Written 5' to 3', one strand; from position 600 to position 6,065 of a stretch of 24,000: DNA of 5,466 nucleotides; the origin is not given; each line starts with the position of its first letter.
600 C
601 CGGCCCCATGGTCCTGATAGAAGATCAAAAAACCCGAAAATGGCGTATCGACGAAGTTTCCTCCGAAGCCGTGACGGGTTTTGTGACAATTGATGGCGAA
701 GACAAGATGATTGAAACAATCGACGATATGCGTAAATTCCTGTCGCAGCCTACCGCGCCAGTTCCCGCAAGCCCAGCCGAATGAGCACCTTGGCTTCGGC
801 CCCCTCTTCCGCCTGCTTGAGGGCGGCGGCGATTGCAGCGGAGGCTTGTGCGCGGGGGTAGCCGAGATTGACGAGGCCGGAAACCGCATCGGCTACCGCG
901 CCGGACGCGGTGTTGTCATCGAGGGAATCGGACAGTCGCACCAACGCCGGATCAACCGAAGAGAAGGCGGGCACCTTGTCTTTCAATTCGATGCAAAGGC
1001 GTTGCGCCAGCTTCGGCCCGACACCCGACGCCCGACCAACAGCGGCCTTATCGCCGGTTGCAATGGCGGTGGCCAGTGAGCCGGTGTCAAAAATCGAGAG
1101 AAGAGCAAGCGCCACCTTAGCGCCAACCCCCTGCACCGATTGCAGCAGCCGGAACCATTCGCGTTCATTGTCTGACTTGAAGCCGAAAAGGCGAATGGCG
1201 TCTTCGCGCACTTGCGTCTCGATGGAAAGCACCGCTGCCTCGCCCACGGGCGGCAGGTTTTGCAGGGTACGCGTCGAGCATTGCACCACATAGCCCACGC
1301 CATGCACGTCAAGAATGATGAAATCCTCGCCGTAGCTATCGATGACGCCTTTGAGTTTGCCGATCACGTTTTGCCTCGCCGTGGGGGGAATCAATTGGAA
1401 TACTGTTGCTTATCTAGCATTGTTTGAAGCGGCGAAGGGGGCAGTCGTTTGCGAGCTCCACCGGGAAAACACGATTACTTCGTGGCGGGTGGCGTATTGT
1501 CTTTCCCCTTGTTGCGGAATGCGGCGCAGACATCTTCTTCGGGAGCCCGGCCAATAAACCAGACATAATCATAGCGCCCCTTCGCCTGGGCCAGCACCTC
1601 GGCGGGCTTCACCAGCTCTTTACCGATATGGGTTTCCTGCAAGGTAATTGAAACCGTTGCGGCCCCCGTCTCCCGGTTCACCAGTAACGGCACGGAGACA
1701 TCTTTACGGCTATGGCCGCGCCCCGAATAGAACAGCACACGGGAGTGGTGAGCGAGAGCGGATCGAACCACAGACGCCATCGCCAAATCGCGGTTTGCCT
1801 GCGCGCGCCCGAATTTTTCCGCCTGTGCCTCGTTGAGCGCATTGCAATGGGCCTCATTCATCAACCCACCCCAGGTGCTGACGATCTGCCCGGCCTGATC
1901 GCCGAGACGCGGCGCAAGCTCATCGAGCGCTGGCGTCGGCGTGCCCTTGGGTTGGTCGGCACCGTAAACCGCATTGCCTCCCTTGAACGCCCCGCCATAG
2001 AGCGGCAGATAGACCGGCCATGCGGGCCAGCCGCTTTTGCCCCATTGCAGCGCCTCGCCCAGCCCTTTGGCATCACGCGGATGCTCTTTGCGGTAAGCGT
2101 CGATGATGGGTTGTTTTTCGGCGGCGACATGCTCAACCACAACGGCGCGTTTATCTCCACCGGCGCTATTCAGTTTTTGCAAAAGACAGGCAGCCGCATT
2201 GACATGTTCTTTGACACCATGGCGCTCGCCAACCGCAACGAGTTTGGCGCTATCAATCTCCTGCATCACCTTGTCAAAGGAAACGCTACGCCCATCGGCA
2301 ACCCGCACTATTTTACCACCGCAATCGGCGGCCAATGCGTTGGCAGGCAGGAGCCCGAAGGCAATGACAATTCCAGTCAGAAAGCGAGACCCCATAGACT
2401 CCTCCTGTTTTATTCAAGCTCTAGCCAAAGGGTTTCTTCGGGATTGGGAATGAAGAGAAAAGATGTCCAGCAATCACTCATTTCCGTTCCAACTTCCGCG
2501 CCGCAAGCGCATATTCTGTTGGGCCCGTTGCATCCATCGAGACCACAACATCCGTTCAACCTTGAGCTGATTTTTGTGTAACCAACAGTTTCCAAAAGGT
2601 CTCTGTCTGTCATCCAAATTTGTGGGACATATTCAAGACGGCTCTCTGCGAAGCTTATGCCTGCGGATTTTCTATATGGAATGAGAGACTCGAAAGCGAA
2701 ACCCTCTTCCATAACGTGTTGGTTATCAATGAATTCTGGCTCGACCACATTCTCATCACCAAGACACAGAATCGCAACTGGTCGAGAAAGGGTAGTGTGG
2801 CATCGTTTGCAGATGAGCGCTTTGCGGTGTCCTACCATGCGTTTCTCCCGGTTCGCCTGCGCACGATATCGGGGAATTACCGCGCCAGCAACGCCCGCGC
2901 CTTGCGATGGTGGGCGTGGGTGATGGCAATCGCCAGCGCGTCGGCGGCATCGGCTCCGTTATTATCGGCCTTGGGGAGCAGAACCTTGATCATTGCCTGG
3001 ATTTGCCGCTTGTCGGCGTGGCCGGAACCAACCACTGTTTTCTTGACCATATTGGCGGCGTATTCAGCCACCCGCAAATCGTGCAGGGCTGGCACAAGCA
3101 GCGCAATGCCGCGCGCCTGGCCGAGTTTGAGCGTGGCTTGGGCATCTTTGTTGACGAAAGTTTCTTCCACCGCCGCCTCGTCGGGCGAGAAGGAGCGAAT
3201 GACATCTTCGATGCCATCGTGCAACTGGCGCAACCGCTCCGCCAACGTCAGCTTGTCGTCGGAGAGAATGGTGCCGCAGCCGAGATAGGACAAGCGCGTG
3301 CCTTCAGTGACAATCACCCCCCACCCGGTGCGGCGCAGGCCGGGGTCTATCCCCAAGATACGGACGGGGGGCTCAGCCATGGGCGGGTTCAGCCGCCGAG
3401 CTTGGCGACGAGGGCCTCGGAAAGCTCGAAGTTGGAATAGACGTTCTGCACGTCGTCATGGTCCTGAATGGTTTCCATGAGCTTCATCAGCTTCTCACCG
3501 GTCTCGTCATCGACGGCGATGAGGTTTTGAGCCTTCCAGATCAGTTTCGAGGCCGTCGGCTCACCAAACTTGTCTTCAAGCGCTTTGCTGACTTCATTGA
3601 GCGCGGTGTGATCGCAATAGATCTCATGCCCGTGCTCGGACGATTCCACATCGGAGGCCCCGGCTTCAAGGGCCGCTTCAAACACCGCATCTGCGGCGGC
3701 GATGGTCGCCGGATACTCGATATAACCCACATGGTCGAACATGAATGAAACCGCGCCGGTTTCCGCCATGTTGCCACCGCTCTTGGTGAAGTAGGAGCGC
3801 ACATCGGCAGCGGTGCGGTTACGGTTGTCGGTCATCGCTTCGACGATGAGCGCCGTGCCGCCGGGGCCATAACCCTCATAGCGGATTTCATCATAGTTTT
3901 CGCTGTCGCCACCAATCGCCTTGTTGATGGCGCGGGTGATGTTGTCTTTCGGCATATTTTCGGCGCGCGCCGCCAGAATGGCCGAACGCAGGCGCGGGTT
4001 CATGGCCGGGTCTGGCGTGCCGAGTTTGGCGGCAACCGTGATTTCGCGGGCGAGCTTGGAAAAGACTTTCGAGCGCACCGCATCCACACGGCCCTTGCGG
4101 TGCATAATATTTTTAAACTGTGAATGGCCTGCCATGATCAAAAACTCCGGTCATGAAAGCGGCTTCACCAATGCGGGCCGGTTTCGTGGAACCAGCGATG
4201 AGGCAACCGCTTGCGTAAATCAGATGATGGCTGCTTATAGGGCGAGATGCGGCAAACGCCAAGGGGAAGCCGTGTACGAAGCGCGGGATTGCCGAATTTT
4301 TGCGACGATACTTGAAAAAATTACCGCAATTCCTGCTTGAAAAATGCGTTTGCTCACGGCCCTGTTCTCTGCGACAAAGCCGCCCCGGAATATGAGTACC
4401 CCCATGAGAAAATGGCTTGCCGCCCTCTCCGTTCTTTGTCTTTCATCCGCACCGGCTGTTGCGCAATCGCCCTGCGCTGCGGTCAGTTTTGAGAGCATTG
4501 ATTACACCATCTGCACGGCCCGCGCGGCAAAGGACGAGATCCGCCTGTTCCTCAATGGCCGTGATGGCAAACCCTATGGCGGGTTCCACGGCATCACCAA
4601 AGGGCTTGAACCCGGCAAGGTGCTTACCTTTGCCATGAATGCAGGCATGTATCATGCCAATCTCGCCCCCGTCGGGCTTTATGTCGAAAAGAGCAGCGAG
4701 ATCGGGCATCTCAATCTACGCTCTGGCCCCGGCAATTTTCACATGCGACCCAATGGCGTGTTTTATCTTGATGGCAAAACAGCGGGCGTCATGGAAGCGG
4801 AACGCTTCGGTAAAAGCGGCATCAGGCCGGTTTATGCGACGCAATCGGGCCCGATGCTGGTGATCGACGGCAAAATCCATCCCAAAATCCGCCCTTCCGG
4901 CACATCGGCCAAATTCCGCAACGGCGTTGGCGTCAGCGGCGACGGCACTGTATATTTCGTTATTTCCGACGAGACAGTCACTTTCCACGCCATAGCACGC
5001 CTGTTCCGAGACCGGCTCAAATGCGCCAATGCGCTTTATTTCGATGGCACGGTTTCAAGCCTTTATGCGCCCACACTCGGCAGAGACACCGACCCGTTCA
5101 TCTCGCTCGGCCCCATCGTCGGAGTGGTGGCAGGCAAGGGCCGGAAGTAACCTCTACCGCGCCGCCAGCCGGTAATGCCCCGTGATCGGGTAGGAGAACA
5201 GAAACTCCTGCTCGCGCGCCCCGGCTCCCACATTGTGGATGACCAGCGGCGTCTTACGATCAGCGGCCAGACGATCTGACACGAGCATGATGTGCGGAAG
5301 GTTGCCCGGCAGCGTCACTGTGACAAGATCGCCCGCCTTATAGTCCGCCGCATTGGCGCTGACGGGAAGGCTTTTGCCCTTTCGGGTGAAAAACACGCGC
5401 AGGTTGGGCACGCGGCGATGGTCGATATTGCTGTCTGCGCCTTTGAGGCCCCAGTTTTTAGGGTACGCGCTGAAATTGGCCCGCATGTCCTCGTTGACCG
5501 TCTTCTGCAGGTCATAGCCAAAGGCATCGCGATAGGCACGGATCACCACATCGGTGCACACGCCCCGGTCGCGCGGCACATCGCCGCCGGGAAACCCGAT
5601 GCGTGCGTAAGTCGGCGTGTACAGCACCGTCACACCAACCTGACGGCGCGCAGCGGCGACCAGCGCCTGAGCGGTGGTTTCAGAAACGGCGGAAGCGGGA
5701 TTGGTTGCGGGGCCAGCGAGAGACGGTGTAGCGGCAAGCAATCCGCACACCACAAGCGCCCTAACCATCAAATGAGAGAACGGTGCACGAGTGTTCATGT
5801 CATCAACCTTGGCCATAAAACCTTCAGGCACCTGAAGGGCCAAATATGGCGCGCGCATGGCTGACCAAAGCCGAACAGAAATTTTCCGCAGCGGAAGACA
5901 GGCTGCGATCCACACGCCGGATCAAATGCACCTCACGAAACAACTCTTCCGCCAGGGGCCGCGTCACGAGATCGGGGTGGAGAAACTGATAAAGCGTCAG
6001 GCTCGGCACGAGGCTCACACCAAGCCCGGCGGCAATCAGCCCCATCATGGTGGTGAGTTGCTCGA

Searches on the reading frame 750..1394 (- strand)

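Call 12: search_protein_families(library=pfam, proteins=[window:750-1394:-])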
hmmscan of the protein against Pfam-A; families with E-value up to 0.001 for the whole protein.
window:750-1394:- (214 aa): 4 families
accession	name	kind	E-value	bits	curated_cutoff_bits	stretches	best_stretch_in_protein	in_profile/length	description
PF01330.27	RuvA_N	-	1.4e-19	70.3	23.6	1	11-71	2-61/61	RuvA N terminal domain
PF14520.12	HHH_5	-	1.2e-13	51.7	27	1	81-139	1-57/57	Helix-hairpin-helix domain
PF07499.19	RuvA_C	-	3.8e-10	40.5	24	1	166-212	2-46/47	RuvA, C-terminal domain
PF00633.29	HHH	-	0.00085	19.5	24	0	84-101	13-30/30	Helix-hairpin-helix motif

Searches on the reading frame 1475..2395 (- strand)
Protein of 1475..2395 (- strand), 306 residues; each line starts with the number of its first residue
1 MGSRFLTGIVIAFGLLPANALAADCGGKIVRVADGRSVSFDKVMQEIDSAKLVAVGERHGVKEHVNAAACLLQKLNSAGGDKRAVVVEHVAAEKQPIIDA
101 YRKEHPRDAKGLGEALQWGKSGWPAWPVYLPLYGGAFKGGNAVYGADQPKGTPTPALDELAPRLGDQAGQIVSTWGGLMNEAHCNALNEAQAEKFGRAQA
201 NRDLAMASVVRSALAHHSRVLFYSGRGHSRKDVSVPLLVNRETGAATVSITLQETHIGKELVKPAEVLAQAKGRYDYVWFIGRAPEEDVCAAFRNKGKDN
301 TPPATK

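Call 12: search_protein_families(library=pfam, proteins=[window:1475-2395:-])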
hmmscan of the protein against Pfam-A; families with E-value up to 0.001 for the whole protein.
window:1475-2395:- (306 aa): 1 family
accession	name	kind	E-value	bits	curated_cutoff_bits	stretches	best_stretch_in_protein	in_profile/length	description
PF04187.18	Cofac_haem_bdg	-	6.2e-24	85.6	27.7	1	43-237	1-211/213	Haem-binding uptake, Tiki superfamily, ChaN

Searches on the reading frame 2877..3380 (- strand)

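Call 12: search_protein_families(library=pfam, proteins=[window:2877-3380:-])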
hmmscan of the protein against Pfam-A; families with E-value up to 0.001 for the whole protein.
window:2877-3380:- (167 aa): 1 family
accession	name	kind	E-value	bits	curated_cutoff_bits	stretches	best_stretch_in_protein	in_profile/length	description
PF02075.23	RuvC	-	1.1e-45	155.6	22.2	1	8-155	1-148/148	Crossover junction endodeoxyribonuclease RuvC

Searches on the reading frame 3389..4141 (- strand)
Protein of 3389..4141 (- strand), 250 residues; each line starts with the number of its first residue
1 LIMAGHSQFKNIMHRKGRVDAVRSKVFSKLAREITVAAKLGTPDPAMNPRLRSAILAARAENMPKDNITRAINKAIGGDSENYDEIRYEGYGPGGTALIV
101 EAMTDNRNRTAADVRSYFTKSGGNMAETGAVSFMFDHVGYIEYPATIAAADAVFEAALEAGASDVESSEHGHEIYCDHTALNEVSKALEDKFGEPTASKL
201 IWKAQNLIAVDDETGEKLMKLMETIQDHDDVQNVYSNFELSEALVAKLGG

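Call 12: search_protein_families(library=pfam, proteins=[window:3389-4141:-])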
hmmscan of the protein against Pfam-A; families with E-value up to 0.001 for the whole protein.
window:3389-4141:- (250 aa): 2 families
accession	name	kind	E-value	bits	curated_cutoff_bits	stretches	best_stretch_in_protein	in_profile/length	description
PF01709.26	Transcrip_reg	-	1.1e-59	201.2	27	1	83-238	1-160/160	TACO1/YebC second and third domain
PF20772.2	TACO1_YebC_N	-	4.8e-31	107.5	36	1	7-77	1-72/73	TACO1/YebC protein N-terminal domain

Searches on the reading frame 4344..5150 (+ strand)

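Call 12: search_protein_families(library=pfam, proteins=[window:4344-5150:+])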
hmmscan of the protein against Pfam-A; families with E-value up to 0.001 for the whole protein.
window:4344-5150:+ (268 aa): 1 family
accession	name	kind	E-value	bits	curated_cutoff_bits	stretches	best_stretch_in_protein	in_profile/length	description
PF09992.14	NAGPA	-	1.2e-20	74.9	25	1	95-240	4-143/169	Phosphodiester glycosidase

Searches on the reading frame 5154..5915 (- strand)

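Call 12: search_protein_families(library=pfam, proteins=[window:5154-5915:-])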
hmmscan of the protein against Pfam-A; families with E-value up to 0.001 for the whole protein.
window:5154-5915:- (253 aa): 1 family
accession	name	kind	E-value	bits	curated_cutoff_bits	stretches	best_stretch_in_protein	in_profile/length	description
PF06940.17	DUF1287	-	4.6e-68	228.5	25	1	86-249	1-162/163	Domain of unknown function (DUF1287)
